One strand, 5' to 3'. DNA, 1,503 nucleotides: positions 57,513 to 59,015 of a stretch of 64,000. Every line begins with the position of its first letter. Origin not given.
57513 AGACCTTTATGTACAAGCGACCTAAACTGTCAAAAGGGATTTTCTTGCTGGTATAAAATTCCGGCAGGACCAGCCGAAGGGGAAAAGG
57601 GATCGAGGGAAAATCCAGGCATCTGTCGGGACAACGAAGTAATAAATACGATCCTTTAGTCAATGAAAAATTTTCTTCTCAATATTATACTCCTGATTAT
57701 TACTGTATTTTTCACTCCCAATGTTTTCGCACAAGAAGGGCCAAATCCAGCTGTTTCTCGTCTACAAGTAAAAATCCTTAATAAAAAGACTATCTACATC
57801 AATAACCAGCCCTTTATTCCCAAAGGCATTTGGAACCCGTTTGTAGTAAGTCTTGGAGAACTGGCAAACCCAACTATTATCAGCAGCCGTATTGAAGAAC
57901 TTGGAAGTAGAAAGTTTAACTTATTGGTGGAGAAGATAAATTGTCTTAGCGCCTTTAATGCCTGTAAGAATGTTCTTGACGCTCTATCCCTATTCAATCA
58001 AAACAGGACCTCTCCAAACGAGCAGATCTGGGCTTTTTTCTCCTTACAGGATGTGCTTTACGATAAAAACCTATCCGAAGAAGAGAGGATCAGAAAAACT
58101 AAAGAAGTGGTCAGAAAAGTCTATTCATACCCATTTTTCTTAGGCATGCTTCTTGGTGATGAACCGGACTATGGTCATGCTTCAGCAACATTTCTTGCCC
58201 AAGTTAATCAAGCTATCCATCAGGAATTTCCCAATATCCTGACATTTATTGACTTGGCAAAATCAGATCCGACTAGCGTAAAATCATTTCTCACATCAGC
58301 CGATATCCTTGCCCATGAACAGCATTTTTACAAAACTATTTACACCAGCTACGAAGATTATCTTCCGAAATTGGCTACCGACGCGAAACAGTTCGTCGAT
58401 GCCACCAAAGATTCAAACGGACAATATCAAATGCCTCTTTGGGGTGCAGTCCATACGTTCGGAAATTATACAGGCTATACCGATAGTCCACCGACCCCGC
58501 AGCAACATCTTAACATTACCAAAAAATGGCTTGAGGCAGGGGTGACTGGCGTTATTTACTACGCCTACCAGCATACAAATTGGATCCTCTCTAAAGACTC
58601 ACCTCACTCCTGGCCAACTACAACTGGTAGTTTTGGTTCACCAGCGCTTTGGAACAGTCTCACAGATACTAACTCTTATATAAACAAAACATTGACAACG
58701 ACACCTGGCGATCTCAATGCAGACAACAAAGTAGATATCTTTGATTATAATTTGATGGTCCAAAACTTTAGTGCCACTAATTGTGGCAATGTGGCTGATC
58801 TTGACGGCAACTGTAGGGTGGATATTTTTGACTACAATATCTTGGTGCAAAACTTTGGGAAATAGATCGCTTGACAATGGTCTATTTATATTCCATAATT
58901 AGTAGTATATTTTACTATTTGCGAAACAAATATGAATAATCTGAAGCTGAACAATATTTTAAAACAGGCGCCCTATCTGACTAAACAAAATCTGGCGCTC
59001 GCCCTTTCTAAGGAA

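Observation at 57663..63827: Compact cohesin-dockerin-like gene set embedded in a glycosylation island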

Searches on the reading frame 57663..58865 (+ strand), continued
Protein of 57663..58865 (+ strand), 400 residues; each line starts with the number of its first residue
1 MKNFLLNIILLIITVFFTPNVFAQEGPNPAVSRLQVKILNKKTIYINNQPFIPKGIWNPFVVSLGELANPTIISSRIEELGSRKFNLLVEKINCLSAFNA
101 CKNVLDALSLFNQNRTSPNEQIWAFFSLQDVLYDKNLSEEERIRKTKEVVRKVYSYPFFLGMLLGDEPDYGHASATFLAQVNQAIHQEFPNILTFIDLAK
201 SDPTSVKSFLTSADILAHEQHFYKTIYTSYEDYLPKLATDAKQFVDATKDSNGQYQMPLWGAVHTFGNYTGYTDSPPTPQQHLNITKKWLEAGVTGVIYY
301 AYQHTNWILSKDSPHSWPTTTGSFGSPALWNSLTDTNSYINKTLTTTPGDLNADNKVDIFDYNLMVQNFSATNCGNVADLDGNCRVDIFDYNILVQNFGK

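Call 53: fold_search(model_id=the predicted structure, library=pdb)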
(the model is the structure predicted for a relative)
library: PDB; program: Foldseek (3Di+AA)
matches with E <= 10: 2000; with E <= 0.001: 123
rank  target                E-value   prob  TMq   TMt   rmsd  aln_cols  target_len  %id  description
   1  6kgf_C                1.0e-10  1.00  0.44  0.76   2.4       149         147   20  Crystal structure of CaDoc0917(R16D)-CaCohA2 complex at pH 8.2 (released 2020-07-08)
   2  6kgd_A                2.2e-10  1.00  0.43  0.75   2.6       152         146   20  Crystal structure of CaDoc0917(R49D)-CaCohA2 complex at pH 8.0 (released 2020-07-08)
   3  6kgc_A                2.5e-10  1.00  0.43  0.75   2.5       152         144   20  Crystal structure of CaDoc0917(R49D)-CaCohA2 complex at pH 5.4 (released 2020-07-08)
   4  6kgf_A                4.4e-10  1.00  0.42  0.73   3.4       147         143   21  Crystal structure of CaDoc0917(R16D)-CaCohA2 complex at pH 8.2 (released 2020-07-08)
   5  6kge_A                5.3e-10  1.00  0.42  0.76   2.7       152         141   20  Crystal structure of CaDoc0917(R16D)-CaCohA2 complex at pH 5.5 (released 2020-07-08)
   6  1g1k_A                9.3e-10  1.00  0.43  0.75   2.9       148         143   17  COHESIN MODULE FROM THE CELLULOSOME OF CLOSTRIDIUM CELLULOLYTICUM (released 2000-11-22)
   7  2vn5_C                1.7e-09  1.00  0.41  0.70   3.3       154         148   16  The Clostridium cellulolyticum dockerin displays a dual binding mode for its cohesin partner (released 2008-05-20)
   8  4uyq_A                2.7e-09  1.00  0.43  0.76   2.7       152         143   20  High resolution structure of the third cohesin ScaC in complex with the ScaB dockerin with a mutation in the C-termina (released 2015-04-15)
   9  2vn6_A                4.1e-09  1.00  0.42  0.70   2.9       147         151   18  The Clostridium cellulolyticum dockerin displays a dual binding mode for its cohesin partner (released 2008-05-13)
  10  5nrm_A                4.6e-09  1.00  0.44  0.78   2.5       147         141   15  Crystal structure of the sixth cohesin from Acetivibrio cellulolyticus' scaffoldin B in complex with Cel5 dockerin S51 (released 2018-01-31)
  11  4uyp_A                4.8e-09  1.00  0.43  0.75   2.8       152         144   20  High resolution structure of the third cohesin ScaC in complex with the ScaB dockerin with a mutation in the N-termina (released 2015-04-15)
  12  6kg8_MODEL_1_A        5.1e-09  1.00  0.45  0.74   2.2       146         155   18  Solution structure of CaCohA2 from Clostridium acetobutylicum (released 2020-07-08)
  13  2vn5_A                5.4e-09  1.00  0.42  0.74   2.8       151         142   17  The Clostridium cellulolyticum dockerin displays a dual binding mode for its cohesin partner (released 2008-05-20)
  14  4uyp_C                8.6e-09  1.00  0.43  0.75   2.8       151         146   20  High resolution structure of the third cohesin ScaC in complex with the ScaB dockerin with a mutation in the N-termina (released 2015-04-15)
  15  3ghp_A                1.8e-08  1.00  0.39  0.53  11.4       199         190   18  Structure of the second type II cohesin module from the adaptor ScaA scaffoldin of Acetivibrio cellulolyticus (includi (released 2009-06-23)
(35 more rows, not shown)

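Call 59: predict_structure(alignment_id=A4)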
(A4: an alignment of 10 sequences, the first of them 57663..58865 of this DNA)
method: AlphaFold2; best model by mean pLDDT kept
length: 400 residues; sequences in the alignment: 10
mean_pLDDT: 76.9   pTM: 0.75
mean pLDDT of the five models: 76.9, 76.5, 76.1, 75.9, 74.0
residues with pLDDT >= 90: 183; 70-90: 98; 50-70: 30; < 50: 89
segments of 3 or more residues with pLDDT < 50: 17-30, 303-308, 310-323, 347-353, 355-400
pLDDT, mean of each block of 10 residues (from residue 1): 74 53 42 79 89 90 75 92 93 86 95 93 95 95 97 94 95 96 97 95 96 95 78 88 95 92 70 71 90 91 49 39 62 87 59 41 34 35 40 42
secondary structure, 60 per line:
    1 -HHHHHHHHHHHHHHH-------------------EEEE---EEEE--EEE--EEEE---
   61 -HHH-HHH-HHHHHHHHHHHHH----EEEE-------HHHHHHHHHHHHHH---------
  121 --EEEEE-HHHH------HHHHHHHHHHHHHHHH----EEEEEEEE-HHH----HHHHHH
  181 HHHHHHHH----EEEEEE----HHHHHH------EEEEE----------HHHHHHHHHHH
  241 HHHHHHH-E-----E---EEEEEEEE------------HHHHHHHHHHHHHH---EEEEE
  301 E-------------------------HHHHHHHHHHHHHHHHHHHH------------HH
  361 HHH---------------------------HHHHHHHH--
elements in order: H2-16 E36-39 E43-46 E49-51 E54-57 H70-82 E87-90 H98-111 E123-127 H129-132 H139-154 E159-166 H175-188 E193-198 H203-208 E215-219 H230-247 E259-266 H279-292 E296-301 H327-346 H359-363 H391-398

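Call 61: fold_search(model_id=the predicted structure, library=pdb)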
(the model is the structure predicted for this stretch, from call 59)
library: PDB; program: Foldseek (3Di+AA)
matches with E <= 10: 1699; with E <= 0.001: 457
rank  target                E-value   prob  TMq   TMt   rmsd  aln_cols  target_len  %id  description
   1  6u7j_B                7.5e-10  1.00  0.48  0.35   6.1       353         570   12  Uncultured Clostridium sp. Beta-glucuronidase (released 2019-10-30)
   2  6lem_A                3.7e-09  1.00  0.46  0.33   6.8       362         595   10  Structure of E. coli beta-glucuronidase complex with C6-nonyl uronic isofagomine (released 2021-01-27)
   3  6xxw                  7.0e-09  1.00  0.52  0.37   6.0       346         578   12  Structure of beta-D-Glucuronidase for Dictyoglomus thermophilum. (released 2020-07-15)
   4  6t6g_BBB              7.0e-09  1.00  0.51  0.33   8.5       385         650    9  Bacteroides salyersiae GH164 beta-mannosidase in complex with noeuromycin (released 2020-01-01)
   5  9p2f_A                7.0e-09  1.00  0.46  0.45   6.0       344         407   11  Crystal structure of GH158(Pro) soaked with mixed linkage (G4G3G) oligosaccharide at 1.15 angstrom resolution (released 2026-03-11)
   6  1qnp                  7.8e-09  1.00  0.49  0.56   5.1       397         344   10  The 3-D structure of a Trichoderma reesei b-mannanase from glycoside hydrolase family 5 (released 2000-10-19)
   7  6t7g_DDD              9.9e-09  1.00  0.53  0.34   8.5       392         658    8  Bacteroides salyersiae GH164 beta-mannosidase in complex with mannoimidazole (released 2019-12-25)
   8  6t6g_AAA              1.3e-08  1.00  0.51  0.33   8.6       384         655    9  Bacteroides salyersiae GH164 beta-mannosidase in complex with noeuromycin (released 2020-01-01)
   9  6leg_C                1.4e-08  1.00  0.49  0.34   6.6       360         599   11  Structure of E. coli beta-glucuronidase complex with uronic isofagomine (released 2021-01-27)
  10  6t7g_FFF              1.5e-08  1.00  0.52  0.33   8.5       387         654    8  Bacteroides salyersiae GH164 beta-mannosidase in complex with mannoimidazole (released 2019-12-25)
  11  6t7g_AAA              1.5e-08  1.00  0.52  0.33   8.5       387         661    8  Bacteroides salyersiae GH164 beta-mannosidase in complex with mannoimidazole (released 2019-12-25)
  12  6t6g_DDD              1.8e-08  1.00  0.52  0.34   8.5       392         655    9  Bacteroides salyersiae GH164 beta-mannosidase in complex with noeuromycin (released 2020-01-01)
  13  6lem_B                2.0e-08  1.00  0.45  0.32   6.0       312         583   10  Structure of E. coli beta-glucuronidase complex with C6-nonyl uronic isofagomine (released 2021-01-27)
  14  6lel_A                2.2e-08  1.00  0.45  0.32   7.1       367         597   11  Structure of E. coli beta-glucuronidase complex with C6-hexyl uronic isofagomine (released 2021-01-27)
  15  3ziz                  2.3e-08  1.00  0.50  0.57   5.4       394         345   11  Crystal structure of Podospora anserina GH5 beta-(1,4)-mannanase (released 2013-04-17)
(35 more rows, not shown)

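Call 67: find_related_loci(query=A6, collection=genome_contigs, flank=8000)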
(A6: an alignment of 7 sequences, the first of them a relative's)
Query A6 (266 aa) in genome_contigs; peptide patterns used: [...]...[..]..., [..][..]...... (x = any residue, [..] = any of these).
153 stretches matched a pattern; 78 encode a relative of the query (tblastn E <= 1e-3); 69 distinct loci.
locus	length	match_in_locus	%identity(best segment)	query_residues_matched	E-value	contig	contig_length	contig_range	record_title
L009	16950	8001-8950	48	12-266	5e-55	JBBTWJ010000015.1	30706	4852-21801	MAG: Patescibacteria group bacterium isolate H41-bin149_1 H41_bin149_1_000000000015, whole genome shotgun sequence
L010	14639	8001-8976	34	8-266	2e-37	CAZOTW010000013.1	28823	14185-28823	MAG TPA_asm: uncultured Gammaproteobacteria bacterium isolate SRP080215_co1_129 genome assembly, contig: NODE_613_length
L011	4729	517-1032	38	62-266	2e-34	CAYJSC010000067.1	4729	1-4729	MAG TPA_asm: uncultured Gammaproteobacteria bacterium isolate ERP125453_co1_364 genome assembly, contig: NODE_24661_leng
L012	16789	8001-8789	46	2-266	3e-34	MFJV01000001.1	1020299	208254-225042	MAG: Candidatus Gottesmanbacteria bacterium RIFCSPLOWO2_01_FULL_43_11b rifcsplowo2_01_scaffold_30, whole genome shotgun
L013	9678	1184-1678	37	69-266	2e-31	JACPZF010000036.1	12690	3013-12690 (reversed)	MAG: Candidatus Gottesmanbacteria bacterium isolate NC_groundwater_882_Pr1_S2p5_40_13 Montesol18_S2p5_coassembly_scaffol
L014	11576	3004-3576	31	41-266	7e-26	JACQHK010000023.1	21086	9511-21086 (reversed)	MAG: Candidatus Microgenomates bacterium isolate NC_groundwater_1097_Ag_S2p5_39_41 S_2p5_S6_coassembly_k141_1854648, who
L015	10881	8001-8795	38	10-216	6e-26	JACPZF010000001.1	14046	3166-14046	MAG: Candidatus Gottesmanbacteria bacterium isolate NC_groundwater_882_Pr1_S2p5_40_13 Montesol18_S2p5_coassembly_scaffol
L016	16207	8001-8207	70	199-265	2e-24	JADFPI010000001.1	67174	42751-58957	MAG: Patescibacteria group bacterium isolate B72T1L10 B72T1L10_NODE255, whole genome shotgun sequence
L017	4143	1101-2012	30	2-266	2e-24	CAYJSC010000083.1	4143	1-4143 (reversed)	MAG TPA_asm: uncultured Gammaproteobacteria bacterium isolate ERP125453_co1_364 genome assembly, contig: NODE_30036_leng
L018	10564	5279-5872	29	39-266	3e-23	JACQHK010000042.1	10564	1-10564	MAG: Candidatus Microgenomates bacterium isolate NC_groundwater_1097_Ag_S2p5_39_41 S_2p5_S6_coassembly_k141_3811891, who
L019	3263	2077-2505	41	116-266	7e-23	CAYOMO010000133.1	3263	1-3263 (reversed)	MAG TPA_asm: uncultured Gammaproteobacteria bacterium isolate SRP292972_co1_31 genome assembly, contig: NODE_12022_lengt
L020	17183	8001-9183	34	5-240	1e-22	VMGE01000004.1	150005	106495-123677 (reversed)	MAG: Microgenomates group bacterium Gr01-1014_5 G01um10145_scaffold_97, whole genome shotgun sequence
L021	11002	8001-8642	32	55-266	1e-22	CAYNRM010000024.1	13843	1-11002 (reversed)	MAG TPA_asm: uncultured Gammaproteobacteria bacterium isolate SRP128246_co1_67 genome assembly, contig: NODE_10249_lengt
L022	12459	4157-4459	49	168-266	1e-22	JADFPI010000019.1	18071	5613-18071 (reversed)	MAG: Patescibacteria group bacterium isolate B72T1L10 B72T1L10_NODE4418, whole genome shotgun sequence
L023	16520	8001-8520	64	199-266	2e-22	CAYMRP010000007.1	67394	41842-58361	MAG TPA_asm: uncultured Gammaproteobacteria bacterium isolate SRP286056_co1_76 genome assembly, contig: NODE_368_length_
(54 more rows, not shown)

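Call 79: search_protein_families(library=pfam, alignment_id=A7, max_evalue=0.00001)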
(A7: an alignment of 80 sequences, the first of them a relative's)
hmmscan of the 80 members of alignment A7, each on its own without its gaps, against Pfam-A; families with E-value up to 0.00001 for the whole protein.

A. member 1, L002:7239-8450:+ (404 aa): 1 family
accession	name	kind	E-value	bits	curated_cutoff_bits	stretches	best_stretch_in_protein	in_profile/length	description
PF01229.23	Glyco_hydro_39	-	3.7e-10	39.6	26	1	60-296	36-279/472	Glycosyl hydrolases family 39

B. families by the number of members that match (of 80 scanned): 40 families (the first 25 are shown)
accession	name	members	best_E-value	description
PF00404.24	Dockerin_1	15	6.3e-09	Dockerin type I domain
PF13229.12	Beta_helix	5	5.7e-20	Right handed beta helix region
PF00150.24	Cellulase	4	1e-12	Cellulase (glycosyl hydrolase family 5)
PF12708.12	Pect-lyase_RHGA_epim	4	2.9e-10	Rhamnogalacturonase A/epimerase, pectate lyase-like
PF00295.23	Glyco_hydro_28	3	3.9e-19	Glycosyl hydrolases family 28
PF13570.13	Beta-prop_ACSF4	3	2.8e-15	Beta-alanine-activating enzyme, beta-propeller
PF13360.13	PQQ_2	3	8.6e-15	Outer membrane protein assembly factor BamB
PF02018.23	CBM_4_9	3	6.4e-12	Carbohydrate binding domain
PF00754.31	F5_F8_type_C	3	1.5e-11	F5/8 type C domain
PF16586.11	DUF5060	3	5.9e-11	Domain of unknown function (DUF5060)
PF01229.23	Glyco_hydro_39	3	3.7e-10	Glycosyl hydrolases family 39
PF22633.2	F5_F8_type_C_2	3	1.8e-08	NedA-like, galactose-binding domain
PF13385.13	Laminin_G_3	2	5e-35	Concanavalin A-like lectin/glucanases superfamily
PF14488.12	DUF4434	2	1.5e-22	Domain of unknown function (DUF4434)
PF16158.11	N_BRCA1_IG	2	2.4e-06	Ig-like domain from next to BRCA1 gene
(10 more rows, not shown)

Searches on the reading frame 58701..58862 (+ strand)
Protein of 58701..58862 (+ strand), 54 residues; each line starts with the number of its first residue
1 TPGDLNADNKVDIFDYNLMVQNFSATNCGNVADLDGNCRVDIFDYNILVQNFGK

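Call 57: search_solved_structures(query=A5, max_evalue=0.01, show_alignments=3)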
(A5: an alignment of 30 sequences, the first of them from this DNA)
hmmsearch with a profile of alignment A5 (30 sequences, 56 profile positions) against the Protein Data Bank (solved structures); distinct sequences matched with E-value up to 0.01: 19.
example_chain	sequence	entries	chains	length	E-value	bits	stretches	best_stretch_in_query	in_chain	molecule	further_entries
2y3n_B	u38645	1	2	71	1.7e-07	34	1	2-55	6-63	CELLULOSOMAL FAMILY-48 PROCESSIVE GLYCOSIDE HYDROLASE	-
8x39_A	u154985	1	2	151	1.4e-06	31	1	2-48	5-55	Serine protease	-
8x3a_A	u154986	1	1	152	1.5e-06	31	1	2-48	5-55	Serine protease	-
4pjr_A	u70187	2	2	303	6.5e-06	28.9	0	13-29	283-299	Pentatricopeptide repeat protein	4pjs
4wsl_A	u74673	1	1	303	7.6e-06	28.7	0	14-29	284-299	Pentatricopeptide repeat protein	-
5orq_A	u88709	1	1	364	6.4e-05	25.8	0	12-54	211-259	cPPR-Telo1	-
2b59_B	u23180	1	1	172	6.5e-05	25.7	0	3-55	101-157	Cellulosomal scaffolding protein A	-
5nrm_B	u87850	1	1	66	0.00022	24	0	2-19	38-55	DocCel5: Type I dockerin repeat domain from A. cellulolyticus family 5 endoglucanase WP_01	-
5orm_A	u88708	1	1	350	0.00025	23.8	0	12-54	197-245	cPPR-Telo1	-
2jnk_A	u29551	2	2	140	0.00039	23.2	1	2-42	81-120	Hyalurononglucosaminidase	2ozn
8zvk_A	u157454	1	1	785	0.00099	21.9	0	2-45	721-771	AaBgIC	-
5nrk_B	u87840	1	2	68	0.001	21.9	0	2-19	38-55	DocCel5: Type I dockerin repeat domain from A. cellulolyticus family 5 endoglucanase WP_01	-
3kcp_A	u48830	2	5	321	0.0011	21.8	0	3-55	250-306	Cellulosomal-scaffolding protein A | Cellulosome anchoring protein cohesin region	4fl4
2yik_A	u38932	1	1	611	0.0019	21.1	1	2-48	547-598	ENDOGLUCANASE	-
4fl4_A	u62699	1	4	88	0.0021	20.9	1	2-49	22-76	Glycoside hydrolase family 9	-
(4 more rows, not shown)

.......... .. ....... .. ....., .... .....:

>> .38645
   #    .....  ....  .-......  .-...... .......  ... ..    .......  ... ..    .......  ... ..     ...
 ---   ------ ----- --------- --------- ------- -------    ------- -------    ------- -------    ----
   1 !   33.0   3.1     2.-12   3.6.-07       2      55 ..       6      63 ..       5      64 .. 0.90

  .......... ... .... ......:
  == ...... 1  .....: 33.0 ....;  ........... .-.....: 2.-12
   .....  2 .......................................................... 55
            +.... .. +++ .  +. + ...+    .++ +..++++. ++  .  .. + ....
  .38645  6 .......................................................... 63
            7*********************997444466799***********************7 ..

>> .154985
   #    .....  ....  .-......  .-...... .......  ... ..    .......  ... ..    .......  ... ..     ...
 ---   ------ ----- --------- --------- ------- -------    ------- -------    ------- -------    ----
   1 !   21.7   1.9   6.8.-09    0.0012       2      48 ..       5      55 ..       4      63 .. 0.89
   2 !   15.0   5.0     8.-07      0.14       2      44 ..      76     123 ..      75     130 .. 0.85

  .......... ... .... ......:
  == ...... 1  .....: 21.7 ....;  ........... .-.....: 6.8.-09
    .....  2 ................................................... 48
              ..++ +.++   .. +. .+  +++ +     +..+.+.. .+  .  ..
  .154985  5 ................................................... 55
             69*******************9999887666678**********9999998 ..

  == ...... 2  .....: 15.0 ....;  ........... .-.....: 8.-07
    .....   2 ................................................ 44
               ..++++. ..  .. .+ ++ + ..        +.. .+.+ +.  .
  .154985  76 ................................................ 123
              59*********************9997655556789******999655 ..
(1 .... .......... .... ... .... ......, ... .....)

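Call 58: search_protein_families(library=pfam, alignment_id=A5, max_evalue=0.01)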
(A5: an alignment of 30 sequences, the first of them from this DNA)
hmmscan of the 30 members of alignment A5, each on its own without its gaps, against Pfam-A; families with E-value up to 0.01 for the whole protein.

A. member 1, seq(54 aa): 1 family
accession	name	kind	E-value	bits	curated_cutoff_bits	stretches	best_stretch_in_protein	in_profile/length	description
PF00404.24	Dockerin_1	-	4.7e-06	27.2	22.9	1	2-51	1-55/57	Dockerin type I domain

B. families by the number of members that match (of 30 scanned): 6 families
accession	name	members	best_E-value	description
PF00404.24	Dockerin_1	29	3.4e-10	Dockerin type I domain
PF13517.12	FG-GAP_3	13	1.4e-05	FG-GAP-like repeat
PF01839.29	FG-GAP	7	6.2e-06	FG-GAP repeat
PF00036.39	EF-hand_1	7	0.0012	EF hand domain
PF13202.12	EF-hand_5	3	0.00014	EF hand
PF08756.15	YfkB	1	0.0034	YfkB-like domain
